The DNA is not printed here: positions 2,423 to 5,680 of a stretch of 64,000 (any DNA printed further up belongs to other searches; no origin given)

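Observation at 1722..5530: Leaderless pyrogallol-hydroxytransferase-like molybdoenzyme whose catalytic subunit carries an N-terminal SCP2-like module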

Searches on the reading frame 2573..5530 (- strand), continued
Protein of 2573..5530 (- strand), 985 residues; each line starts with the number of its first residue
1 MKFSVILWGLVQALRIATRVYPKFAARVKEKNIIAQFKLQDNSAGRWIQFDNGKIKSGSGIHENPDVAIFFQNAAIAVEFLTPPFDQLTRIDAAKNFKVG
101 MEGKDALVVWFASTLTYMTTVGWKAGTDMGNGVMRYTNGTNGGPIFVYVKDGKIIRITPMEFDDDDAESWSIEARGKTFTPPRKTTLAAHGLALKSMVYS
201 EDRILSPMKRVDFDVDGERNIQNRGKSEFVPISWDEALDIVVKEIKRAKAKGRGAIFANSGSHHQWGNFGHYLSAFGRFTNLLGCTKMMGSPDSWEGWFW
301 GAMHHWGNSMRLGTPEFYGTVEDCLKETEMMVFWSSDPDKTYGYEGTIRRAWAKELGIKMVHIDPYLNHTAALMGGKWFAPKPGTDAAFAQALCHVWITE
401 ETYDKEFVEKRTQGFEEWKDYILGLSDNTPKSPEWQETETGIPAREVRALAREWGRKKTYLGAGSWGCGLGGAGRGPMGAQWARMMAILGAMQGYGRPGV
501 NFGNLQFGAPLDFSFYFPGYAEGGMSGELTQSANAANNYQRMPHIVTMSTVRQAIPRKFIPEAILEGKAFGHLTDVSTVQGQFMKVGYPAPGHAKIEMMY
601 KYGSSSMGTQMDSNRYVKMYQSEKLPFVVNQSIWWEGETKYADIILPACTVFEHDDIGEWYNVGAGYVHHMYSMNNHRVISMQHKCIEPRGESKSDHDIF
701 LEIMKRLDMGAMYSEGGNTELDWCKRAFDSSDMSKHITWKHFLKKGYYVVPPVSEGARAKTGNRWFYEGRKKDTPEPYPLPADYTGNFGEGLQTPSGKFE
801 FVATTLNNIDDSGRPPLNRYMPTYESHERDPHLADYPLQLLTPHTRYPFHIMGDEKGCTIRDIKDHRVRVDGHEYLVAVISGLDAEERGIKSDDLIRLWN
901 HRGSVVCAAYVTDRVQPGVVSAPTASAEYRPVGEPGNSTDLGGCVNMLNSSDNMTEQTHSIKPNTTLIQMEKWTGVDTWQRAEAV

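Call 9: find_homologous_proteins(query=window:2573-5530:-, max_evalue=1e-10)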
Query window:2573-5530:- (985 aa): 2695 proteins with E <= 1e-10 among 8000 candidates; the best 120 are listed.
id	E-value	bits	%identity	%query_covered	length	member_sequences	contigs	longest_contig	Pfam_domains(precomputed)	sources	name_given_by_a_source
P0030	0.0e+0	2216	93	100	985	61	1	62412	PF21423.3,PF00384.28,PF01568.28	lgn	-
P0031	0.0e+0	2101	88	100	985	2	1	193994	PF21423.3,PF00384.28,PF01568.28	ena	-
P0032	0.0e+0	2078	87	100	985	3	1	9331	PF21423.3,PF00384.28,PF01568.28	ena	-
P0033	0.0e+0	2074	86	100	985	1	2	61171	PF21423.3,PF00384.28,PF01568.28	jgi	-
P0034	0.0e+0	2059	86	100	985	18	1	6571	PF21423.3,PF00384.28,PF01568.28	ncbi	-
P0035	0.0e+0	2055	86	100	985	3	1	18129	PF21423.3,PF00384.28,PF01568.28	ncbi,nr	ncbi:MAG: molybdopterin-dependent oxidoreductase [Rhodospirillaceae bacterium]|nr:molybdopterin-depe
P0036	0.0e+0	2052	86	100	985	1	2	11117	PF21423.3,PF00384.28,PF01568.28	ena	-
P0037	0.0e+0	2052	85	100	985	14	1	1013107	PF21423.3,PF00384.28,PF01568.28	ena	-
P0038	0.0e+0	2048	85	100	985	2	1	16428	PF21423.3,PF00384.28,PF01568.28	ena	-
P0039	0.0e+0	2045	85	100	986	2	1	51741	PF21423.3,PF00384.28,PF01568.28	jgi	jgi:molybdopterin guanine dinucleotide-containing S/N-oxide reductase-like protein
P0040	0.0e+0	2036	85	100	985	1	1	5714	PF21423.3,PF00384.28,PF01568.28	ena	-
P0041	0.0e+0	2004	84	99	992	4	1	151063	PF21423.3,PF00384.28,PF01568.28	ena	-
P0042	0.0e+0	1991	84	100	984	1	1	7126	PF21423.3,PF00384.28,PF01568.28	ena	-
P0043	0.0e+0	1990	84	100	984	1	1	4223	PF21423.3,PF00384.28,PF01568.28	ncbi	-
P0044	0.0e+0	1982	83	100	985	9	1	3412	PF21423.3,PF00384.28,PF01568.28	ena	-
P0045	0.0e+0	1977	82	100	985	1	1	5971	PF21423.3,PF00384.28,PF01568.28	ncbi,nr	ncbi:MAG: molybdopterin-dependent oxidoreductase [Rhodobacteraceae bacterium]|nr:molybdopterin-depen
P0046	0.0e+0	1967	81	100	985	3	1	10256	PF21423.3,PF00384.28,PF01568.28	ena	-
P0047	0.0e+0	1909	79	100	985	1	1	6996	PF21423.3,PF00384.28,PF01568.28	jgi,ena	-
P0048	0.0e+0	1907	79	100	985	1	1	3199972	PF21423.3,PF00384.28,PF01568.28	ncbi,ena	-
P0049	0.0e+0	1886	78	100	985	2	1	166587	PF21423.3,PF00384.28,PF01568.28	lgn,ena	-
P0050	0.0e+0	1880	77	100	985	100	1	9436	PF21423.3,PF00384.28,PF01568.28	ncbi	-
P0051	0.0e+0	1871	78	100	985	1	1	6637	PF21423.3,PF00384.28,PF01568.28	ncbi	-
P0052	0.0e+0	1871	77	100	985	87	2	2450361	PF21423.3,PF00384.28,PF01568.28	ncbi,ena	ncbi:molybdopterin-dependent oxidoreductase [Candidatus Foliamicus sp.]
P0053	0.0e+0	1847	76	100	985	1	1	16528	PF21423.3,PF00384.28,PF01568.28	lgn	-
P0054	0.0e+0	1845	77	100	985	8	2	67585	PF21423.3,PF00384.28,PF01568.28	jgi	jgi:trimethylamine-N-oxide reductase (cytochrome c)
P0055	0.0e+0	1845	77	100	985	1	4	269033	PF21423.3,PF00384.28,PF01568.28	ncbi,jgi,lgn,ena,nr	ncbi:MAG: molybdopterin-dependent oxidoreductase [Pseudomonadales bacterium]|nr:molybdopterin-depend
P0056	0.0e+0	1840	76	100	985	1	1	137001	PF21423.3,PF00384.28,PF01568.28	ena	-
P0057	0.0e+0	1840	76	100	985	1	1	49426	PF21423.3,PF00384.28,PF01568.28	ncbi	-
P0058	0.0e+0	1840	76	100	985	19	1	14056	PF21423.3,PF00384.28,PF01568.28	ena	-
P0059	0.0e+0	1840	76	100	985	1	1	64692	PF21423.3,PF00384.28,PF01568.28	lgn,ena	-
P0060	0.0e+0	1838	76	100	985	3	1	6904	PF21423.3,PF00384.28,PF01568.28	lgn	-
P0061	0.0e+0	1833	75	100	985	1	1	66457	PF21423.3,PF00384.28,PF01568.28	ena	-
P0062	0.0e+0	1832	75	100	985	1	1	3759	PF21423.3,PF00384.28,PF01568.28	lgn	-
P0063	0.0e+0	1830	75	100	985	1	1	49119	PF21423.3,PF00384.28,PF01568.28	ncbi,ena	-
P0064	0.0e+0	1830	76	100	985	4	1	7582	PF21423.3,PF00384.28,PF01568.28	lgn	-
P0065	0.0e+0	1828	75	100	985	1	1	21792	PF21423.3,PF00384.28,PF01568.28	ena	-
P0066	0.0e+0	1827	75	100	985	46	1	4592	PF21423.3,PF00384.28,PF01568.28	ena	-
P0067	0.0e+0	1827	75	100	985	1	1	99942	PF21423.3,PF00384.28,PF01568.28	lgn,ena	-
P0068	0.0e+0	1825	75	100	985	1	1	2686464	PF21423.3,PF00384.28,PF01568.28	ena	-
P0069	0.0e+0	1824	75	100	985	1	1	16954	PF21423.3,PF00384.28,PF01568.28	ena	-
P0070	0.0e+0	1824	75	100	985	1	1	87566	PF21423.3,PF00384.28,PF01568.28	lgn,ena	-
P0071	0.0e+0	1824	76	100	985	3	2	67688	PF21423.3,PF00384.28,PF01568.28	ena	-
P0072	0.0e+0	1823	75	100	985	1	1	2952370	PF21423.3,PF00384.28,PF01568.28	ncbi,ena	-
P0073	0.0e+0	1822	75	100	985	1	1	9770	PF21423.3,PF00384.28,PF01568.28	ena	-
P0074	0.0e+0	1822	75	100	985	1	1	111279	PF21423.3,PF00384.28,PF01568.28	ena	-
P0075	0.0e+0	1822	75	100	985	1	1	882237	PF21423.3,PF00384.28,PF01568.28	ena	-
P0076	0.0e+0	1821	75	100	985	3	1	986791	PF21423.3,PF00384.28,PF01568.28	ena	-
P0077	0.0e+0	1821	75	100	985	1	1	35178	PF21423.3,PF00384.28,PF01568.28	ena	-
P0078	0.0e+0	1821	75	100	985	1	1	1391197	PF21423.3,PF00384.28,PF01568.28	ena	-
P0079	0.0e+0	1821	75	100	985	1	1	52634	PF21423.3,PF00384.28,PF01568.28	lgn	-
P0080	0.0e+0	1820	75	100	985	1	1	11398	PF21423.3,PF00384.28,PF01568.28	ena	-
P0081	0.0e+0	1820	75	100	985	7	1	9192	PF21423.3,PF00384.28,PF01568.28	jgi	jgi:molybdopterin guanine dinucleotide-containing S/N-oxide reductase-like protein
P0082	0.0e+0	1819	75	100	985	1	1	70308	PF21423.3,PF00384.28,PF01568.28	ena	-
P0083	0.0e+0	1819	75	100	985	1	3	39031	PF21423.3,PF00384.28,PF01568.28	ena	-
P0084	0.0e+0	1819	75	100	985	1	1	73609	PF21423.3,PF00384.28,PF01568.28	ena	-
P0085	0.0e+0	1818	75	100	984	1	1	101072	PF21423.3,PF00384.28,PF01568.28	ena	-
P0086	0.0e+0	1818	75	100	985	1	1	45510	PF21423.3,PF00384.28,PF01568.28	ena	-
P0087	0.0e+0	1818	75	100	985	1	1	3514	PF21423.3,PF00384.28,PF01568.28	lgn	-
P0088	0.0e+0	1818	75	100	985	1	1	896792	PF21423.3,PF00384.28,PF01568.28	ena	-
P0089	0.0e+0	1817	75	100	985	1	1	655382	PF21423.3,PF00384.28,PF01568.28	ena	-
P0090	0.0e+0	1813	74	100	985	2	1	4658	PF21423.3,PF00384.28,PF01568.28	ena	-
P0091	0.0e+0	1812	85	89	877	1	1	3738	PF21423.3,PF00384.28,PF01568.28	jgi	jgi:trimethylamine-N-oxide reductase (cytochrome c)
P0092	0.0e+0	1809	75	100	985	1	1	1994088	PF21423.3,PF00384.28,PF01568.28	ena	-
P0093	0.0e+0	1809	75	100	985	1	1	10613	PF21423.3,PF00384.28,PF01568.28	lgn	-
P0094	0.0e+0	1809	75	100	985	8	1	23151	PF21423.3,PF00384.28,PF01568.28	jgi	-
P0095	0.0e+0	1807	75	100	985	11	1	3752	PF21423.3,PF00384.28,PF01568.28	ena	-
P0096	0.0e+0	1801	75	100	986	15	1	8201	PF21423.3,PF00384.28,PF01568.28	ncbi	-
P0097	0.0e+0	1800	75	99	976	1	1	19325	PF21423.3,PF00384.28,PF01568.28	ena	-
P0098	0.0e+0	1799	75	100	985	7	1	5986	PF21423.3,PF00384.28,PF01568.28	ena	-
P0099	0.0e+0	1798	75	100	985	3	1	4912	PF21423.3,PF00384.28,PF01568.28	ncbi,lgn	-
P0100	0.0e+0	1797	74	100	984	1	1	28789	PF21423.3,PF00384.28,PF01568.28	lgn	-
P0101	0.0e+0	1791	74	100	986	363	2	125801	PF21423.3,PF00384.28,PF01568.28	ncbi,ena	-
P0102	0.0e+0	1790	74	100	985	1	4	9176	PF21423.3,PF00384.28,PF01568.28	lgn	-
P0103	0.0e+0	1787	74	100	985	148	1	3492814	PF21423.3,PF00384.28,PF01568.28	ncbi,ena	-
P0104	0.0e+0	1785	75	100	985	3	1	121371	PF21423.3,PF00384.28,PF01568.28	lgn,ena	-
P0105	0.0e+0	1784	74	100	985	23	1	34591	PF21423.3,PF00384.28,PF01568.28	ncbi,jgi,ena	jgi:trimethylamine-N-oxide reductase (cytochrome c)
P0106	0.0e+0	1784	74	100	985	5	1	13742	PF21423.3,PF00384.28,PF01568.28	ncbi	-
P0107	0.0e+0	1780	73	100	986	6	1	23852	PF21423.3,PF00384.28,PF01568.28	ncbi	-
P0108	0.0e+0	1778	74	100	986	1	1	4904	PF21423.3,PF00384.28,PF01568.28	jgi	jgi:trimethylamine-N-oxide reductase (cytochrome c)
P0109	0.0e+0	1776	73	99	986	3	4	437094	PF21423.3,PF00384.28,PF01568.28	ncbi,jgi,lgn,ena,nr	ncbi:MAG TPA: molybdopterin-dependent oxidoreductase [Steroidobacteraceae bacterium]|nr:molybdopteri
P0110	0.0e+0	1774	85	87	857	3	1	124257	PF21423.3,PF00384.28,PF01568.28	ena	-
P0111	0.0e+0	1773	72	100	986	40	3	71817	PF21423.3,PF00384.28,PF01568.28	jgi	jgi:trimethylamine-N-oxide reductase (cytochrome c)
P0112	0.0e+0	1771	73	100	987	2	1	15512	PF21423.3,PF00384.28,PF01568.28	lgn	-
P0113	0.0e+0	1769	73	100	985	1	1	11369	PF21423.3,PF00384.28,PF01568.28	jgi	jgi:molybdopterin guanine dinucleotide-containing S/N-oxide reductase-like protein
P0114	0.0e+0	1768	73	100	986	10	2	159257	PF21423.3,PF00384.28,PF01568.28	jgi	jgi:molybdopterin guanine dinucleotide-containing S/N-oxide reductase-like protein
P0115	0.0e+0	1768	73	99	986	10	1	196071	PF21423.3,PF00384.28,PF01568.28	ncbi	-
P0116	0.0e+0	1767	72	100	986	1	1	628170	PF21423.3,PF00384.28,PF01568.28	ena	-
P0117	0.0e+0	1767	74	100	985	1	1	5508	PF21423.3,PF00384.28,PF01568.28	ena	-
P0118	0.0e+0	1766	73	99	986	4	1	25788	PF21423.3,PF00384.28,PF01568.28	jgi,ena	-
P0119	0.0e+0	1762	74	100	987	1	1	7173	PF21423.3,PF00384.28,PF01568.28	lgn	-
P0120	0.0e+0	1762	73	99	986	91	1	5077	PF21423.3,PF00384.28,PF01568.28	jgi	-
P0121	0.0e+0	1761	73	100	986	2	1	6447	PF21423.3,PF00384.28,PF01568.28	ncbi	-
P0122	0.0e+0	1760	73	100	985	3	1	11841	PF21423.3,PF00384.28,PF01568.28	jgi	-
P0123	0.0e+0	1759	72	100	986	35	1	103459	PF21423.3,PF00384.28,PF01568.28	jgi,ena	-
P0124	0.0e+0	1757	73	100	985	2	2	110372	PF21423.3,PF00384.28,PF01568.28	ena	-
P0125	0.0e+0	1757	73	100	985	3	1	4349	PF21423.3,PF00384.28,PF01568.28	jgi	-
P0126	0.0e+0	1756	73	100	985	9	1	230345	PF21423.3,PF00384.28,PF01568.28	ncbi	-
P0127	0.0e+0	1755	72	100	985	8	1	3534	PF21423.3,PF00384.28,PF01568.28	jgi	-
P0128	0.0e+0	1755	73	100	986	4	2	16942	PF21423.3,PF00384.28,PF01568.28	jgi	-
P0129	0.0e+0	1754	72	100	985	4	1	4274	PF21423.3,PF00384.28,PF01568.28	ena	-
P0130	0.0e+0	1753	73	100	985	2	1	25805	PF21423.3,PF00384.28,PF01568.28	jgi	jgi:trimethylamine-N-oxide reductase (cytochrome c)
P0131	0.0e+0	1751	73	100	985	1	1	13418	PF21423.3,PF00384.28,PF01568.28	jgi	-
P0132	0.0e+0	1750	72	100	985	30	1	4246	PF21423.3,PF00384.28,PF01568.28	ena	-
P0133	0.0e+0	1750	73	100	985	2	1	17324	PF21423.3,PF00384.28,PF01568.28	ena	-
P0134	0.0e+0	1749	75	98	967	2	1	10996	PF21423.3,PF00384.28,PF01568.28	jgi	jgi:trimethylamine-N-oxide reductase (cytochrome c)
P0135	0.0e+0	1749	73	100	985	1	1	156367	PF21423.3,PF00384.28,PF01568.28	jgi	-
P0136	0.0e+0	1748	73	100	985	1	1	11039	PF21423.3,PF00384.28,PF01568.28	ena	-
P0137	0.0e+0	1747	73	100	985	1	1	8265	PF21423.3,PF00384.28,PF01568.28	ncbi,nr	ncbi:MAG: molybdopterin-dependent oxidoreductase [Gammaproteobacteria bacterium]|nr:molybdopterin-de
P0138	0.0e+0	1747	73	100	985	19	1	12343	PF21423.3,PF00384.28,PF01568.28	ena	-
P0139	0.0e+0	1747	73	100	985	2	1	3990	PF21423.3,PF00384.28,PF01568.28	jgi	jgi:trimethylamine-N-oxide reductase (cytochrome c)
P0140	0.0e+0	1747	71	100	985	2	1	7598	PF21423.3,PF00384.28,PF01568.28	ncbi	-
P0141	0.0e+0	1745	73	98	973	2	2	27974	PF21423.3,PF00384.28,PF01568.28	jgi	jgi:trimethylamine-N-oxide reductase (cytochrome c)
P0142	0.0e+0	1745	72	100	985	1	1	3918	PF21423.3,PF00384.28,PF01568.28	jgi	-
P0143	0.0e+0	1745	73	100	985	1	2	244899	PF21423.3,PF00384.28,PF01568.28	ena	-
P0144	0.0e+0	1744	72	100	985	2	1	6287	PF21423.3,PF00384.28,PF01568.28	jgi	jgi:trimethylamine-N-oxide reductase (cytochrome c)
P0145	0.0e+0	1744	73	100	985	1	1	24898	PF21423.3,PF00384.28,PF01568.28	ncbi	-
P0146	0.0e+0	1744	72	100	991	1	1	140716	PF21423.3,PF00384.28,PF01568.28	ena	-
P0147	0.0e+0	1739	71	100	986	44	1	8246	PF21423.3,PF00384.28,PF01568.28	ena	-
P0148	0.0e+0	1738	73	100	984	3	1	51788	PF21423.3,PF00384.28,PF01568.28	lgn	-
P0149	0.0e+0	1737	72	100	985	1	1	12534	PF21423.3,PF00384.28,PF01568.28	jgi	-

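Call 20: find_related_loci(query=A3, collection=genome_contigs, flank=10000)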
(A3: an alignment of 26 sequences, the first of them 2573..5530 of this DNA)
Query A3 (985 aa) in genome_contigs; peptide patterns used: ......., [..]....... (x = any residue, [..] = any of these).
599 stretches matched a pattern (row limit reached: there are more); 589 encode a relative of the query (tblastn E <= 1e-3); the best 80 are kept; 80 distinct loci.
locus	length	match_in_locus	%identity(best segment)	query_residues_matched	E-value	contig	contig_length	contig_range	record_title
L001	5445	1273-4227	94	1-985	0e+0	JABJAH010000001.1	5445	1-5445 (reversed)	MAG: Rhodospirillaceae bacterium isolate SI073_bin184 k141_11488, whole genome shotgun sequence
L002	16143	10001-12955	94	1-985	0e+0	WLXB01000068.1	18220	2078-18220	MAG: Alphaproteobacteria bacterium isolate s3_metabat2_60 NODE_1774_length_18220_cov_3.934450, whole genome shotgun sequ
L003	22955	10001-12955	93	1-985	0e+0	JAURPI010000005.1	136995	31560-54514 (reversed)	MAG: Alphaproteobacteria bacterium isolate SFB_South_Co_2 k141_489373, whole genome shotgun sequence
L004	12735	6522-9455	89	1-979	0e+0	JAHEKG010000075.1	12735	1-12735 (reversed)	MAG: Rhodospirillales bacterium isolate Ww578 NODE_15862_length_12735_cov_2.531394, whole genome shotgun sequence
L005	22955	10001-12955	87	1-985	0e+0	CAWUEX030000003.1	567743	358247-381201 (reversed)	MAG: Rhodospirillaceae bacterium isolate e7de1b1e-f61f-4465-b923-37e46d3445d0 genome assembly, contig: contig_3, whole g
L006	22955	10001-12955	88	1-985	0e+0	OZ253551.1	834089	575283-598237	MAG: Rhodospirillaceae bacterium isolate 78a68249-97fb-475d-9422-75db5b547fb3 genome assembly, chromosome: 1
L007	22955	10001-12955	87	1-985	0e+0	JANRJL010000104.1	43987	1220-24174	MAG: Rhodospirillaceae bacterium isolate bins.465 k141_890408, whole genome shotgun sequence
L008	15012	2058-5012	86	1-985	0e+0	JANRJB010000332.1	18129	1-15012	MAG: Rhodospirillaceae bacterium isolate bins.12 k141_227962, whole genome shotgun sequence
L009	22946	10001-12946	81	1-982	0e+0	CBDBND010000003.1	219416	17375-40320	MAG: Rhodospirillaceae bacterium isolate b55fd1ce-de5f-49db-9ad1-46d69e25669b genome assembly, contig: contig_3, whole g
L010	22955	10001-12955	79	1-985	0e+0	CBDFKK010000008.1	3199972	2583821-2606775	MAG: Alphaproteobacteria bacterium isolate fc1d1f23-e020-41d8-88bd-d2c94c2e3604 genome assembly, contig: contig_8, whole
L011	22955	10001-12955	85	1-985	0e+0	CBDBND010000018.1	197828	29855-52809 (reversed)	MAG: Rhodospirillaceae bacterium isolate b55fd1ce-de5f-49db-9ad1-46d69e25669b genome assembly, contig: contig_18, whole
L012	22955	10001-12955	76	1-985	0e+0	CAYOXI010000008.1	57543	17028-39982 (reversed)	MAG TPA_asm: uncultured Chromatiaceae bacterium isolate SRP072547_co1_349 genome assembly, contig: NODE_483_length_57543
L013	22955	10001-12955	77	1-985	0e+0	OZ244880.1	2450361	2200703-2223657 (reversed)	MAG: Candidatus Foliamicus sp. isolate 8c9a6700-f045-4f67-973d-99a5b8b15ec5 genome assembly, chromosome: 1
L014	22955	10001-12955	76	1-985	0e+0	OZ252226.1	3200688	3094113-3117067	MAG: Candidatus Foliamicus sp. isolate d29f3963-6957-41e9-9ff2-16a1be17ee2c genome assembly, chromosome: 1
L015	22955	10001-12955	76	1-985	0e+0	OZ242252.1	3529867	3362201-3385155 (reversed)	MAG: Candidatus Foliamicus sp. isolate 8837b1df-4c2a-421f-9400-f743960723ed genome assembly, chromosome: 1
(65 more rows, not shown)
